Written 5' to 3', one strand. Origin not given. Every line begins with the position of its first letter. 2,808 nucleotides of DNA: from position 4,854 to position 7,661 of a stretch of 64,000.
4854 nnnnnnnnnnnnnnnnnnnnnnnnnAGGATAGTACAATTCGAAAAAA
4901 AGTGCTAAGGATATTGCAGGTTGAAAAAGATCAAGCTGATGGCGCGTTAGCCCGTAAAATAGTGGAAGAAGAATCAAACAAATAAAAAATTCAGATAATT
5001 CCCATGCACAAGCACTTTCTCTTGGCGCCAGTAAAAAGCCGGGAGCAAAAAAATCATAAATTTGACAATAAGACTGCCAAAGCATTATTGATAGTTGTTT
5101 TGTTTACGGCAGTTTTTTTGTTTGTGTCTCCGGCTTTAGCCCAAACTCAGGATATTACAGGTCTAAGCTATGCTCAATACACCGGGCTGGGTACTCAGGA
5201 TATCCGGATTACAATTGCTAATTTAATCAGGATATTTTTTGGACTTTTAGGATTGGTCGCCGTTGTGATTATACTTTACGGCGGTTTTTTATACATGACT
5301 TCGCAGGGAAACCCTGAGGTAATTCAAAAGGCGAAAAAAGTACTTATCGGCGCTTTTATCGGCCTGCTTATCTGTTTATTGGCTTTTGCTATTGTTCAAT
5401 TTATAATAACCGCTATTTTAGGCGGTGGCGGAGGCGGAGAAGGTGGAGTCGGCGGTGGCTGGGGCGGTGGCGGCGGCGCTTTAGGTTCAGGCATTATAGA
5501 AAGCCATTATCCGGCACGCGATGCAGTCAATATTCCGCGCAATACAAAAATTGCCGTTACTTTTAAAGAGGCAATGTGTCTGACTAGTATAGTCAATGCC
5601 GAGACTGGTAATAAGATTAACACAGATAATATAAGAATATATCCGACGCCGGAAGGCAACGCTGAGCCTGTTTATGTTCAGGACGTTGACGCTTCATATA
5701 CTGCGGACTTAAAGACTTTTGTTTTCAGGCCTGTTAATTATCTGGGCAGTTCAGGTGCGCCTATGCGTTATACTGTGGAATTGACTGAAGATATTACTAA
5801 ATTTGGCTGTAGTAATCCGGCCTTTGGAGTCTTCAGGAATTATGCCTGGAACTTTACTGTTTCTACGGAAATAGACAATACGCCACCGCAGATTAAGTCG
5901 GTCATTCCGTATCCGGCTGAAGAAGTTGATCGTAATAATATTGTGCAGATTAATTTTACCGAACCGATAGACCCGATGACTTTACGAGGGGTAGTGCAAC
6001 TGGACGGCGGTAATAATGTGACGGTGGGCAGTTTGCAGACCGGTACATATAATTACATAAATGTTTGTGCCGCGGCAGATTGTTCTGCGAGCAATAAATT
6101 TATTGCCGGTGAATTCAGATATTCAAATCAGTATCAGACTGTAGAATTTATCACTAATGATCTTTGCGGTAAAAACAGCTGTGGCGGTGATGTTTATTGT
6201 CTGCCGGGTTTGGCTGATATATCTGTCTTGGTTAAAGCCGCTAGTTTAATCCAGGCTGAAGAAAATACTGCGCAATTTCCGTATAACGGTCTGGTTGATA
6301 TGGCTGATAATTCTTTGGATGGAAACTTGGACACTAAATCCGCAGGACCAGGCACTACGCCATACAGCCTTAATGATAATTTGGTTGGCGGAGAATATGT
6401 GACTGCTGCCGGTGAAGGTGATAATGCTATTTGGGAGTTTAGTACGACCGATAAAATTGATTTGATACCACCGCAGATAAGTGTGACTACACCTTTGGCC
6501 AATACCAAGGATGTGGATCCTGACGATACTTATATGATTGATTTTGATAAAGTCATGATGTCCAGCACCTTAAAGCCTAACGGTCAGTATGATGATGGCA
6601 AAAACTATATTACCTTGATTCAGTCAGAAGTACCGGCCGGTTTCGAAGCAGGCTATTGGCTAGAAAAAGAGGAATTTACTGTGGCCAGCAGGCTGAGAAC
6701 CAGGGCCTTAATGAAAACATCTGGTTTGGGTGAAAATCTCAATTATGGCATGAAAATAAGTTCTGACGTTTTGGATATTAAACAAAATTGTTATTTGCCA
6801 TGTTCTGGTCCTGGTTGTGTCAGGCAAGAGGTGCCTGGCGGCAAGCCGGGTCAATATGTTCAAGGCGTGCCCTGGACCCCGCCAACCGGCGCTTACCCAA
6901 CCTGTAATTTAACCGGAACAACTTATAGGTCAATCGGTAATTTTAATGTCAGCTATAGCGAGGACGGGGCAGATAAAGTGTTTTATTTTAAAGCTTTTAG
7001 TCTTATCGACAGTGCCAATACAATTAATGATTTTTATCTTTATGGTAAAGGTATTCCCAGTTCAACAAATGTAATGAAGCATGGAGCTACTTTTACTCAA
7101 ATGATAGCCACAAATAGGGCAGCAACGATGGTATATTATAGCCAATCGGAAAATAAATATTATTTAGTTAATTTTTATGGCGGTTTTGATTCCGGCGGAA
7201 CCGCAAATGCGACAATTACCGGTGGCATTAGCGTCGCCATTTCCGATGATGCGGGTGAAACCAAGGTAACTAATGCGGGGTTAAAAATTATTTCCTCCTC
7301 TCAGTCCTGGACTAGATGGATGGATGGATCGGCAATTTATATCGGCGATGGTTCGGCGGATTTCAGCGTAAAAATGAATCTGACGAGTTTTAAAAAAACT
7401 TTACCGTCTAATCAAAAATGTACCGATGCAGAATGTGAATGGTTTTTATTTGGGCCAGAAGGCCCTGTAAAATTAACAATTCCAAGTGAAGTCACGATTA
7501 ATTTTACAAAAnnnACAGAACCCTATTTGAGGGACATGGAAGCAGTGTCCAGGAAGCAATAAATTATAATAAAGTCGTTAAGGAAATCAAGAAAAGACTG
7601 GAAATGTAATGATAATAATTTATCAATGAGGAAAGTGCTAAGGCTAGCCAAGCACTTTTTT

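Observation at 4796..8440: Segmental duplication of a hisS-3' / rpsU / yqeY / adhesin unit with a deletion scar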

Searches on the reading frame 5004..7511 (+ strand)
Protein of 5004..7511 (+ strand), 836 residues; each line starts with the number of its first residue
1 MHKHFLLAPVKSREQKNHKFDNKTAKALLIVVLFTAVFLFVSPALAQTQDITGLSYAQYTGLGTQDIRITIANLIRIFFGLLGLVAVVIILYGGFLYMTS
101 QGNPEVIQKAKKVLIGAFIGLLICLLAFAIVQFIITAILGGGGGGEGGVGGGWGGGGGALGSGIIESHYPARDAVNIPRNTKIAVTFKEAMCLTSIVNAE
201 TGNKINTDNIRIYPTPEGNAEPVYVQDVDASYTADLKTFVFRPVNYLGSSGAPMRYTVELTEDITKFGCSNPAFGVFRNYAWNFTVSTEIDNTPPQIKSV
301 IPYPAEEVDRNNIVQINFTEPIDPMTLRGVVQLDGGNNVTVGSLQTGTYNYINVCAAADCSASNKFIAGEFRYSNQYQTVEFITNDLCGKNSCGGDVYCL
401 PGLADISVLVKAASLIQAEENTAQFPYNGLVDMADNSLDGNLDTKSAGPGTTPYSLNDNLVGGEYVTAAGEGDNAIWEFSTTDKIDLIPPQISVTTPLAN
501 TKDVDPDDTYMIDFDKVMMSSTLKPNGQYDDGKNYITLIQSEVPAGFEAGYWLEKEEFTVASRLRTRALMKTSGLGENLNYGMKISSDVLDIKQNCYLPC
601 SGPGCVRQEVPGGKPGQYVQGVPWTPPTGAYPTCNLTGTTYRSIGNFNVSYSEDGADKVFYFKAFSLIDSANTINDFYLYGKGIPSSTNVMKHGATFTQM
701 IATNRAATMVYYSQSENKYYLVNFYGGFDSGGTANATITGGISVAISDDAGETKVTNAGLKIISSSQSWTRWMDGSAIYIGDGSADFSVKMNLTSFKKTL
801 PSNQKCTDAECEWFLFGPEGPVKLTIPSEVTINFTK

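Call 8: search_protein_families(library=pfam, proteins=[window:5004-7511:+], max_evalue=0.01)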
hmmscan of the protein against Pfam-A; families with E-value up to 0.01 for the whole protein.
window:5004-7511:+ (836 aa): 4 families
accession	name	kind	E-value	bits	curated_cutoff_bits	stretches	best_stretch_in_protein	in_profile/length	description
PF13205.12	Big_5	-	4.3e-16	60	23.6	2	165-285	7-104/105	Bacterial Ig-like domain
PF18895.5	T4SS_pilin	-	4.2e-10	40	26.6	1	70-134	8-71/71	Type IV secretion system pilin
PF04956.18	TrbC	-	0.00017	22.2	27.9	1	22-133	6-97/98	TrbC/VIRB2 pilin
PF00947.25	Pico_P2A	-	0.0014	19.1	26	0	690-725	24-59/127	Picornavirus core protein 2A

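Call 18: find_encoding_contigs(protein=window:5004-7511:+, flank=10000, max_places=10)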
Protein window:5004-7511:+ (836 aa): no gene with exactly this product is on record in the collection.

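Call 24: find_homologous_proteins(query=window:5004-7511:+, max_evalue=1e-10)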
Query window:5004-7511:+ (836 aa): 555 proteins with E <= 1e-10 among 8000 candidates; the best 120 are listed.
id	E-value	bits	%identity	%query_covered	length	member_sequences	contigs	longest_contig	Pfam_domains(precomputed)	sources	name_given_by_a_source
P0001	0.0e+0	1920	100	100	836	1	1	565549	PF13205.13,PF18895.6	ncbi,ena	-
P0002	0.0e+0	1345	97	63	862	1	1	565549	PF13205.13,PF13385.14,PF18895.6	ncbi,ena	-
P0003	1.2e-273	929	79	54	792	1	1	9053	PF13205.13,PF13385.14,PF18895.6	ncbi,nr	ncbi:MAG: Ig-like domain-containing protein, partial [Candidatus Parcubacteria bacterium]|nr:Ig-like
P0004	5.4e-261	887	64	77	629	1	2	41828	PF13205.13,PF18895.6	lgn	-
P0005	6.0e-210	718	46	100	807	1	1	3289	PF13205.13,PF18895.6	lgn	-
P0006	8.2e-206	704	53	76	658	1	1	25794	PF13205.13,PF18895.6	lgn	-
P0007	1.8e-194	667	45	94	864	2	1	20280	PF13205.13,PF18895.6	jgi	jgi:multidrug transporter EmrE-like cation transporter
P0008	3.1e-191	656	44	100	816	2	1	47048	PF13205.13,PF18895.6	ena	-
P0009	3.7e-191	656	45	99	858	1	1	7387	PF13205.13,PF18895.6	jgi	-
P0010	1.4e-182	628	52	76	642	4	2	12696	PF13205.13,PF18895.6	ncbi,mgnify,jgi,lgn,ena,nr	ncbi:MAG TPA: hypothetical protein ENN28_02395 [Candidatus Uhrbacteria bacterium]|mgnify:CR=1 FL=1|n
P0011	2.2e-182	627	42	100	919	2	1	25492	PF13205.13,PF18895.6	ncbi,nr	ncbi:MAG: hypothetical protein GF365_00110 [Candidatus Buchananbacteria bacterium]|nr:hypothetical p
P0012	4.9e-182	626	47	77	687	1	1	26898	PF13205.13,PF18895.6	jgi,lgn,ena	-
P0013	1.3e-181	624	51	76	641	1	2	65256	PF13205.13,PF18895.6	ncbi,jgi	-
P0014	6.8e-181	622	41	100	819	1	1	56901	PF13205.13,PF18895.6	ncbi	ncbi:Ig-like domain-containing protein [Patescibacteria group bacterium]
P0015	3.9e-178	613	51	74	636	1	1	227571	PF13205.13,PF18895.6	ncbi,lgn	-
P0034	2.7e-152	527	38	100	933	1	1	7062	PF13205.13,PF18895.6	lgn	-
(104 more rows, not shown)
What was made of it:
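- The source is a single 565-kb metagenomic contig (call 24).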

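Call 25: find_encoding_contigs(protein=P0003, flank=10000, max_places=3)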
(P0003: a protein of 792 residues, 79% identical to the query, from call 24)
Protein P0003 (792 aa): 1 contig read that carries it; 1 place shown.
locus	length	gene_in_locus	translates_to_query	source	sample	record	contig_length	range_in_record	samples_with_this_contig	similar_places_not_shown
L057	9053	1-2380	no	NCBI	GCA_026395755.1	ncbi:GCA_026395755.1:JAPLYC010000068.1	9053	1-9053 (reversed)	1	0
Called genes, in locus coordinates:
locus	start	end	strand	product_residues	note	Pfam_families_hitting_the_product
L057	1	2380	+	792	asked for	PF18895:T4SS_pilin (weak), PF13205:Big_5 (faint), PF13385:Laminin_G_3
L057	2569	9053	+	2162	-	?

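Call 26: find_encoding_contigs(protein=P0008, flank=10000, max_places=3)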
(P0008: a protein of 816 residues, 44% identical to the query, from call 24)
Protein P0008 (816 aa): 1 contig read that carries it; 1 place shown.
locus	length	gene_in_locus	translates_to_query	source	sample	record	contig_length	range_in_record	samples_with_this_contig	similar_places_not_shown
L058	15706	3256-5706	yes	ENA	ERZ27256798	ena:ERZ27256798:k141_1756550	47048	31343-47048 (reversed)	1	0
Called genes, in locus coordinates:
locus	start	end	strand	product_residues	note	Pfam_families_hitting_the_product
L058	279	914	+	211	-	PF10502:Peptidase_S26, PF00717:Peptidase_S24 (weak)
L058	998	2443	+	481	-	PF13393:tRNA-synt_His, PF00587:tRNA-synt_2b, PF13393:tRNA-synt_His, PF03129:HGTP_anticodon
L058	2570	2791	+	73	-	-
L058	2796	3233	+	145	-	PF09424:YqeY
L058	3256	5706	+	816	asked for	PF18895:T4SS_pilin, PF13205:Big_5 (weak)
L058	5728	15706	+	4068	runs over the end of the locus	PF18895:T4SS_pilin, PF01833:TIG (faint), PF02973:Sialidase (faint), PF13385:Laminin_G_3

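Call 27: find_encoding_contigs(protein=P0004, flank=10000, max_places=3)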
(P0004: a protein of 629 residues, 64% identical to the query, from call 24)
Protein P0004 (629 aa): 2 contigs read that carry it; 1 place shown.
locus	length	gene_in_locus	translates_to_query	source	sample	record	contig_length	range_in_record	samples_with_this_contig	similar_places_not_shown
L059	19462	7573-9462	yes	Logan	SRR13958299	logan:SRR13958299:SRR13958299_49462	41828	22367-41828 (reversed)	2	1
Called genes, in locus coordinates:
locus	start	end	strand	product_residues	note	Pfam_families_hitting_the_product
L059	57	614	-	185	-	PF01195:Pept_tRNA_hydro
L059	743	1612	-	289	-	PF00781:DAGK_cat, PF19279:YegS_C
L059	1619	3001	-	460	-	PF01926:MMR_HSR1, PF02421:FeoB_N, PF00009:GTP_EFTU (weak), PF00009:GTP_EFTU, PF01926:MMR_HSR1, PF02421:FeoB_N, PF04548:AIG1, PF14714:KH_dom-like, +8 more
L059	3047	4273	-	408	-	PF03816:LytR_cpsA_psr, PF13399:LytR_C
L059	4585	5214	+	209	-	PF10502:Peptidase_S26, PF00717:Peptidase_S24 (weak)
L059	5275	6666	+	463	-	PF13393:tRNA-synt_His, PF00587:tRNA-synt_2b, PF03129:HGTP_anticodon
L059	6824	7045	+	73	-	-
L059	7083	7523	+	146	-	PF09424:YqeY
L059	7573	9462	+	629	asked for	PF18895:T4SS_pilin, PF13205:Big_5 (weak)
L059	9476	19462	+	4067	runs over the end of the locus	PF01833:TIG (weak), PF02973:Sialidase (faint), PF13385:Laminin_G_3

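Call 34: list_cluster_members(proteins=[P0001, P0002, P0005, P0034, P0123, P0124])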
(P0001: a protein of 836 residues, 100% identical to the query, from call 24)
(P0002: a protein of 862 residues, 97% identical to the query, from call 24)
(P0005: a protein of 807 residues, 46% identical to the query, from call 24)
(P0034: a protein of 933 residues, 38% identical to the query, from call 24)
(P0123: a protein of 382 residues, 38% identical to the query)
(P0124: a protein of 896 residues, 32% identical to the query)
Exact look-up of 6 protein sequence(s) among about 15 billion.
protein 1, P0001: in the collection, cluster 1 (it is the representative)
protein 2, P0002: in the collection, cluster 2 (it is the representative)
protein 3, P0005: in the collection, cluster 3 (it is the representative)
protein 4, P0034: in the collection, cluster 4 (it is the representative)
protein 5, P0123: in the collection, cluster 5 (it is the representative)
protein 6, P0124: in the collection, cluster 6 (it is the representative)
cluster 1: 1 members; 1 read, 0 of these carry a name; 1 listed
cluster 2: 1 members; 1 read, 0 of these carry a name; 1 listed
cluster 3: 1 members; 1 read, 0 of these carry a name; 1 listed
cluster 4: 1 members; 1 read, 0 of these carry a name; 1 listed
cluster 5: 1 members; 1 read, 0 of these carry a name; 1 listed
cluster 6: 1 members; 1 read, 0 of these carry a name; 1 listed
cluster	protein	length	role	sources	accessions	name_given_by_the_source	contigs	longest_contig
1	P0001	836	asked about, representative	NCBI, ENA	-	-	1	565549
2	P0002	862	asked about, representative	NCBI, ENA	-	-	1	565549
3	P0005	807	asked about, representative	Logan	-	-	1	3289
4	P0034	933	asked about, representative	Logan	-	-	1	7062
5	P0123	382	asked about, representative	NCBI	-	-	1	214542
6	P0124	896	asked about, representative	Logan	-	-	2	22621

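Call 36: find_encoding_contigs(protein=P0005, flank=5000, max_places=2)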
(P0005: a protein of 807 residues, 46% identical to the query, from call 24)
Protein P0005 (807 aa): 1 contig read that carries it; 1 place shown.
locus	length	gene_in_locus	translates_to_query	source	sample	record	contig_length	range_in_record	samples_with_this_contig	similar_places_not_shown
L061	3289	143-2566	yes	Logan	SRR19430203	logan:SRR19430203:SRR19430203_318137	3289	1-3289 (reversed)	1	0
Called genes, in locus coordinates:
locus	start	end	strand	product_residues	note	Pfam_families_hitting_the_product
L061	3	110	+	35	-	?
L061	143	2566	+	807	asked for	PF18895:T4SS_pilin, PF13205:Big_5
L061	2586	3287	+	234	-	?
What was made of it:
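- Tail-type A genes sit at exactly this locus in other lineages (L058 in call 26; L061 in call 36).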
